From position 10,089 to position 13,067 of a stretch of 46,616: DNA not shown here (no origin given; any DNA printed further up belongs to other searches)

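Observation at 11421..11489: A 69-nt perfect nested palindrome is inserted in-frame in a UvrA-family gene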

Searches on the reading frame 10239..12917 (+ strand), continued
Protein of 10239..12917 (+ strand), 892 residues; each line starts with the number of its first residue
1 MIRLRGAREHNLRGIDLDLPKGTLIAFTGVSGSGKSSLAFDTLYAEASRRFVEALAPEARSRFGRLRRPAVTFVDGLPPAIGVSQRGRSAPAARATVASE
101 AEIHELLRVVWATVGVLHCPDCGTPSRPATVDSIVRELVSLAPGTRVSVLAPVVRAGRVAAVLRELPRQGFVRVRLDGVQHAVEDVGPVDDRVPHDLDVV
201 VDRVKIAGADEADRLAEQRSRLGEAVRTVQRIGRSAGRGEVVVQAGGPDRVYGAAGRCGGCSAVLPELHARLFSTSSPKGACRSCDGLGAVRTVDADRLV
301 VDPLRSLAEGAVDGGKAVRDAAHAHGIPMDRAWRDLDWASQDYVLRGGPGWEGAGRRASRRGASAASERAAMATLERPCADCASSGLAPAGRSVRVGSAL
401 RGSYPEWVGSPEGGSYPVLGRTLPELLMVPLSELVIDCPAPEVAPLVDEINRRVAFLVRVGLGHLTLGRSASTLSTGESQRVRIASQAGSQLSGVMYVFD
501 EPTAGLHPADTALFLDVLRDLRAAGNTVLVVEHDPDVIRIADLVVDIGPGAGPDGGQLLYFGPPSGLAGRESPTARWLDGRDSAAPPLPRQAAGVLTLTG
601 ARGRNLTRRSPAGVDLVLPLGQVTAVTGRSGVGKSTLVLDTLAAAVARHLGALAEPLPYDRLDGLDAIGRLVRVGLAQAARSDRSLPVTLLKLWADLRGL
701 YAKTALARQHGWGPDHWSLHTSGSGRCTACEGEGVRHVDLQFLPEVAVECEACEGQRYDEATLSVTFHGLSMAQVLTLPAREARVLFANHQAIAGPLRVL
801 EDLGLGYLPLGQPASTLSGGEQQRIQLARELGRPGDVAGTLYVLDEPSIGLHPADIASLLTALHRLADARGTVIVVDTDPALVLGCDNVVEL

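Call 31: search_solved_structures(query=window:10239-12917:+, show_alignments=2)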
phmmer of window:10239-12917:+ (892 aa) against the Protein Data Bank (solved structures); distinct sequences matched with E-value up to 0.001: 155 (the best 60 are shown).
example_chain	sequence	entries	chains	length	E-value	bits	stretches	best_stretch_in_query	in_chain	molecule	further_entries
9ga5_A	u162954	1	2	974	3.8e-179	601.1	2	4-868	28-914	UvrABC system protein A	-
3zqj_A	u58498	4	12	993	4.6e-179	600.8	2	4-868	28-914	UVRABC SYSTEM PROTEIN A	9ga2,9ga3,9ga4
3pih_A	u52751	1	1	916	1e-176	593.1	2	3-868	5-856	UvrABC system protein A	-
9gxk_A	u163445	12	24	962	6e-173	580.6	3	446-871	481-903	UvrABC system protein A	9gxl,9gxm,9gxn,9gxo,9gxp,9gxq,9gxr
2r6f_A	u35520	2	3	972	3.5e-172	578.1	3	446-868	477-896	Excinuclease ABC subunit A | Excinuclease ABC, A subunit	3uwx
9gxw_A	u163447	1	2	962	4.4e-172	577.8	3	446-871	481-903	UvrABC system protein A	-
9gxu_A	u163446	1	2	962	4.5e-172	577.7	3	446-871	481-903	UvrABC system protein A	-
2vf7_A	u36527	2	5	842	7.7e-150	504.2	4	447-874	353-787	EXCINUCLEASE ABC, SUBUNIT A. | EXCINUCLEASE ABC SUBUNIT A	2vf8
6n9l_A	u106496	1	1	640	8.9e-145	487.4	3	443-874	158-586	UvrABC system protein A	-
3ux8_A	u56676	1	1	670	4.5e-142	478.5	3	446-868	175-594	Excinuclease ABC, A subunit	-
7sh1_A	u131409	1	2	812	2.7e-106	360.1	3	278-877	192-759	Excinuclease ABC subunit UvrA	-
5gko_A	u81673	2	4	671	2.7e-12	49.1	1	444-550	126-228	Macrolide export ATP-binding/permease protein MacB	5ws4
3dhw_C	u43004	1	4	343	1.7e-11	46.5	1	447-550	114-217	Methionine import ATP-binding protein metN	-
6cvl_C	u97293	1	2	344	4.3e-11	45.1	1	447-550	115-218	MetN nucleotide-binding subunit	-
3tui_C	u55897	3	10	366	5.2e-11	44.8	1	447-550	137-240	Methionine import ATP-binding protein MetN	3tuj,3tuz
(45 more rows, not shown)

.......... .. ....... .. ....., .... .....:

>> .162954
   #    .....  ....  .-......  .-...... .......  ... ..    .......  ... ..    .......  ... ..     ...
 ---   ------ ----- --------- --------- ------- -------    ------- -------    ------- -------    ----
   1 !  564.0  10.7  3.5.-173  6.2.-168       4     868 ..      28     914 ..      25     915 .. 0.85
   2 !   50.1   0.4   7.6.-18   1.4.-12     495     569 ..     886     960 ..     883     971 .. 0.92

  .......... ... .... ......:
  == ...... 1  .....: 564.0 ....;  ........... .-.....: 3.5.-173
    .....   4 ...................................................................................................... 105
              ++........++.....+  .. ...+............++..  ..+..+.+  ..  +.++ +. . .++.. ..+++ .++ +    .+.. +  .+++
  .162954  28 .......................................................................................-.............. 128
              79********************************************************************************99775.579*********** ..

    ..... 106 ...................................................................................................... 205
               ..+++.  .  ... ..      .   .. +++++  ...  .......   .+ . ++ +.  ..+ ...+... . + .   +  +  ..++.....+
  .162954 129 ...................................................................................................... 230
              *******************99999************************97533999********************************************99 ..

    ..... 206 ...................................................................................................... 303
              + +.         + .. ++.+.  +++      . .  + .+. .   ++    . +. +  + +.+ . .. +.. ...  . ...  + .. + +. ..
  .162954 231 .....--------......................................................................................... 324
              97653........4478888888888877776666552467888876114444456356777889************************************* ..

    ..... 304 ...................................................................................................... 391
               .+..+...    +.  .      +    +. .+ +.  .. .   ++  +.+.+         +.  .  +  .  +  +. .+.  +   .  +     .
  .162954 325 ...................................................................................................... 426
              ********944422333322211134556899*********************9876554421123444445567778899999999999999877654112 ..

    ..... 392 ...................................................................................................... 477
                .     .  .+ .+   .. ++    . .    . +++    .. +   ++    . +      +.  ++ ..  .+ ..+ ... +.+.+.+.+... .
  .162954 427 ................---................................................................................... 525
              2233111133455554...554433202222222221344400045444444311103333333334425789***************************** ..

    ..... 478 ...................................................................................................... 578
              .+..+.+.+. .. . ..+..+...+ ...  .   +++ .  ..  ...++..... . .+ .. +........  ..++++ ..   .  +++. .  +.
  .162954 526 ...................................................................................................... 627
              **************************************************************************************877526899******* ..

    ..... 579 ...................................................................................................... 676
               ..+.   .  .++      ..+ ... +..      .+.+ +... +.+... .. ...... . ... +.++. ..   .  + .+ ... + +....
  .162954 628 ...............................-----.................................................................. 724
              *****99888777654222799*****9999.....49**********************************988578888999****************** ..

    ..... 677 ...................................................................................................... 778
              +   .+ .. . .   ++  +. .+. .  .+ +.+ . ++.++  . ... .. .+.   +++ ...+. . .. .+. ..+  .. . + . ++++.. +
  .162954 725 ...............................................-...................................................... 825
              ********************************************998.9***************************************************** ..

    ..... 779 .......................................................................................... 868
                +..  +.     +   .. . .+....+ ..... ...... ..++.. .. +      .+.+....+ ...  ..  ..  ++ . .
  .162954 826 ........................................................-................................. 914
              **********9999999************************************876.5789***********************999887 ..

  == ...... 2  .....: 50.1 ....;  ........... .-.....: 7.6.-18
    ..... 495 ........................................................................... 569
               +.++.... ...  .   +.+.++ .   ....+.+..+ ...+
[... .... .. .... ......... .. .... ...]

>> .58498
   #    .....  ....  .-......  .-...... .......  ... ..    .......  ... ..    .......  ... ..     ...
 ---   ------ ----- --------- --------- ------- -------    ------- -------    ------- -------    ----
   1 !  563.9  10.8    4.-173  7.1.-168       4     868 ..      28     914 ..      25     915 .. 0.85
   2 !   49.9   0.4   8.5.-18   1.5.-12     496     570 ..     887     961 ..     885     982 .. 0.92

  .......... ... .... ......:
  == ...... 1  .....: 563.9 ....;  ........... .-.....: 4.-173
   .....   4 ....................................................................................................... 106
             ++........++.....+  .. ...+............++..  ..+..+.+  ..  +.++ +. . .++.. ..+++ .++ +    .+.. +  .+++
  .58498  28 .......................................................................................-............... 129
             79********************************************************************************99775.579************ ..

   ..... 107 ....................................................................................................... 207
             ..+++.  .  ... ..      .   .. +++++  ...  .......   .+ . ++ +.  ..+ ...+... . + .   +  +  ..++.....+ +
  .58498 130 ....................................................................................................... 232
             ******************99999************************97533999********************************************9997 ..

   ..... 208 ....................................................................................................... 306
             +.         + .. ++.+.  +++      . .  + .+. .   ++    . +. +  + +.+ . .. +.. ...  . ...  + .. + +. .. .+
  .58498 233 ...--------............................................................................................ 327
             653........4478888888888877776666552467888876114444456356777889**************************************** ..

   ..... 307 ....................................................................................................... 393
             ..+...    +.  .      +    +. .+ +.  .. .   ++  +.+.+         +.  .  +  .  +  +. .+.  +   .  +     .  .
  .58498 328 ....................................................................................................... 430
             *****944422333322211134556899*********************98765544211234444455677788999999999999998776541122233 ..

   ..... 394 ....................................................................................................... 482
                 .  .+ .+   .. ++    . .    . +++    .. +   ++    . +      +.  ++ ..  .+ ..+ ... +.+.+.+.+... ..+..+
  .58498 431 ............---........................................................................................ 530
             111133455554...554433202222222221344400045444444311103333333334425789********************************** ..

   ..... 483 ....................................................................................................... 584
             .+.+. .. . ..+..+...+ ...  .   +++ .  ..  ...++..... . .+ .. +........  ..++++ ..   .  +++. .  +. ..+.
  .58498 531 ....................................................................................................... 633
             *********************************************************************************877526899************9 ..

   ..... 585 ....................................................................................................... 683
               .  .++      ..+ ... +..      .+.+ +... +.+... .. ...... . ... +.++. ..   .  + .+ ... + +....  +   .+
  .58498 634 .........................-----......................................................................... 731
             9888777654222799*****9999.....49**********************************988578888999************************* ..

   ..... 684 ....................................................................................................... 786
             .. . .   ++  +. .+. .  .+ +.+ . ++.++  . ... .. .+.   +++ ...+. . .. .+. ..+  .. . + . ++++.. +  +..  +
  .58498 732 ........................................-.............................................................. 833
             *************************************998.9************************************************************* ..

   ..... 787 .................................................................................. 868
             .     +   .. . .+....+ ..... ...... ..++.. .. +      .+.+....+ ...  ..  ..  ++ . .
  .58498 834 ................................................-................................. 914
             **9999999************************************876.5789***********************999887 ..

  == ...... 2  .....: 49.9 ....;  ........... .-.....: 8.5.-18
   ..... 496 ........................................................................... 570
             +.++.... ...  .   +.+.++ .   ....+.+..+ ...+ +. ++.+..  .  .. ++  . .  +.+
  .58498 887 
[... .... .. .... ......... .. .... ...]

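Call 44: predict_structure(alignment_id=A3)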
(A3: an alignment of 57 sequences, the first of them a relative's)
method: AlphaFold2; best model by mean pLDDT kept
length: 892 residues; sequences in the alignment: 57
mean_pLDDT: 88.6   pTM: 0.81
mean pLDDT of the five models: 88.6, 87.3, 85.0, 84.5, 82.3
residues with pLDDT >= 90: 580; 70-90: 253; 50-70: 41; < 50: 18
segments of 3 or more residues with pLDDT < 50: 403-413, 740-744
pLDDT, mean of each block of 10 residues (from residue 1): 94 94 96 92 91 75 73 94 72 88 94 93 83 91 95 92 94 95 92 94 94 94 94 85 90 81 89 93 94 89 92 91 96 96 94 90 67 85 94 82 47 61 93 89 94 94 92 84 87 91 87 93 96 95 95 89 95 93 89 95 79 92 94 91 94 88 96 69 82 93 96 90 84 75 57 90 95 94 95 91 91 81 86 79 90 91 92 94 95 91
secondary structure, 60 per line:
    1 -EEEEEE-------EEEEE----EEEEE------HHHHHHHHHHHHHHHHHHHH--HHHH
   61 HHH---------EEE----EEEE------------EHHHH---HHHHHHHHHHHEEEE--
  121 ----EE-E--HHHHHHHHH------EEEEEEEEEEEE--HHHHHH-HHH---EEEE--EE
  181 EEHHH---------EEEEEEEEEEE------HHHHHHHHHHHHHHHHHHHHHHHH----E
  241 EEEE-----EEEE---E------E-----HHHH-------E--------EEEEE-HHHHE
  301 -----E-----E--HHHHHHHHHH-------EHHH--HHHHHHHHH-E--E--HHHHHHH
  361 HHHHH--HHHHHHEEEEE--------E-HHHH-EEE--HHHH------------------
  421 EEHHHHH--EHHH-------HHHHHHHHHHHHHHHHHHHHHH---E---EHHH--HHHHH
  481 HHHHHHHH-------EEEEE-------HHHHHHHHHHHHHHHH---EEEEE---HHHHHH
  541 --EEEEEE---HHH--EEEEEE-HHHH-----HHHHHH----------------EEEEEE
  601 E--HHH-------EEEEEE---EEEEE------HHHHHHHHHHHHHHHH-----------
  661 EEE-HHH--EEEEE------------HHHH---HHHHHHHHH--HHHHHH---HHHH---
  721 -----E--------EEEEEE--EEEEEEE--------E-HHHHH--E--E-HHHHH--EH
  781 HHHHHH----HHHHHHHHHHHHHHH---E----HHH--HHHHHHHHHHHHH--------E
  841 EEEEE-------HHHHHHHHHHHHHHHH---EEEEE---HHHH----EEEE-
elements in order (helices of 4 or more, strands of 3 or more residues): E2-7 E15-19 E24-28 H35-54 H57-63 E73-75 E80-83 H97-100 H104-114 E115-118 H131-139 E146-157 H160-165 E173-176 E179-182 E195-205 H212-235 E240-244 E250-253 H270-273 E290-294 H296-299 H315-324 H338-346 H354-365 H368-373 E374-378 H389-392 E394-396 H399-402 H423-427 H441-462 H476-488 E496-500 H508-523 E527-531 H535-540 E543-548 E557-562 H564-567 H573-578 E595-601 E614-619 E623-627 H634-649 E661-663 E670-674 H687-690 H694-702 H705-710 H714-717 E735-740 E743-749 H760-764 H772-776 H780-786 H791-805 H819-831 E840-845 H853-868 E872-876 H880-883 E888-891
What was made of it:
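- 11430..11495 (+): The true lineage-specific indel: 66 nt, 22 codons (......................), between G397 and G420. It is predicted to be disordered and its peptide evolves neutrally. Call 44 for pLDDT below 50 at residues 403-413.
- It is predicted to be disordered (pLDDT below 50 at residues 403-413, call 44).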

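Call 50: fold_search(model_id=the predicted structure, library=pdb)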
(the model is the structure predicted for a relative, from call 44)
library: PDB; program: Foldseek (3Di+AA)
matches with E <= 10: 1493; with E <= 0.001: 753
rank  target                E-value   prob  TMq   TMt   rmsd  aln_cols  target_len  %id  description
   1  3uwx_A                2.1e-79  1.00  0.80  0.76   5.9       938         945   36  Crystal structure of UvrA-UvrB complex (released 2012-02-08)
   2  2r6f_A                3.6e-76  1.00  0.77  0.76   6.1       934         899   35  Crystal Structure of Bacillus stearothermophilus UvrA (released 2008-01-08)
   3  3zqj_A                4.9e-74  1.00  0.71  0.68  13.8       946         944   37  Mycobacterium tuberculosis UvrA (released 2011-06-22)
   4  3zqj_D                1.5e-69  1.00  0.70  0.68  13.0       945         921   37  Mycobacterium tuberculosis UvrA (released 2011-06-22)
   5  3zqj_B                4.2e-69  1.00  0.72  0.70  12.8       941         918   36  Mycobacterium tuberculosis UvrA (released 2011-06-22)
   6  3pih_A                5.5e-69  1.00  0.69  0.73   6.7       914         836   34  T. maritima UvrA in complex with fluorescein-modified DNA (released 2011-01-19)
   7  2r6f_B                6.8e-69  1.00  0.74  0.75   5.7       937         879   34  Crystal Structure of Bacillus stearothermophilus UvrA (released 2008-01-08)
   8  3zqj_E                3.1e-68  1.00  0.69  0.68  13.2       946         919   36  Mycobacterium tuberculosis UvrA (released 2011-06-22)
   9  3zqj_C                7.6e-66  1.00  0.71  0.71  12.1       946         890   36  Mycobacterium tuberculosis UvrA (released 2011-06-22)
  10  9gy7_A                3.6e-64  1.00  0.62  0.74  11.5       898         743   31  C. thermocellum UvrA-UvrB in complex with DNA with a fluorescein modification and AMPPNP (released 2025-12-24)
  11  9gxw_A                1.7e-63  1.00  0.64  0.70   6.4       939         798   29  C. thermocellum UvrA (K39A) in complex with DNA with a fluorescein modification and AMPPNP (basal conformation) (released 2025-12-24)
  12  9gxp_A                6.2e-63  1.00  0.64  0.71   6.4       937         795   29  C. thermocellum UvrA in complex with DNA with an abasic site (basal conformation) (released 2025-12-24)
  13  9gxs_A                2.8e-62  1.00  0.63  0.70   6.4       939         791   29  C. thermocellum UvrA in complex with DNA with a fluorescein modification (basal conformation) (released 2025-12-24)
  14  9gxv_A                1.8e-61  1.00  0.64  0.72   6.3       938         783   29  C. thermocellum UvrA in complex with DNA with a fluorescein modification and ADP (basal conformation) (released 2025-12-24)
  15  9ga5_A                2.3e-61  1.00  0.67  0.74   6.0       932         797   33  MtUvrA2 bound to endogenous E. coli DNA (released 2025-04-23)
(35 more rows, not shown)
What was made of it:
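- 10239..12917 (+): Host gene: an intact 892-aa divergent UvrA-family ATPase under purifying selection. Call 50 gives the Foldseek match to UvrA structures.
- On UvrA (host protein): The predicted fold matches UvrA at TM 0.80 (call 50).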
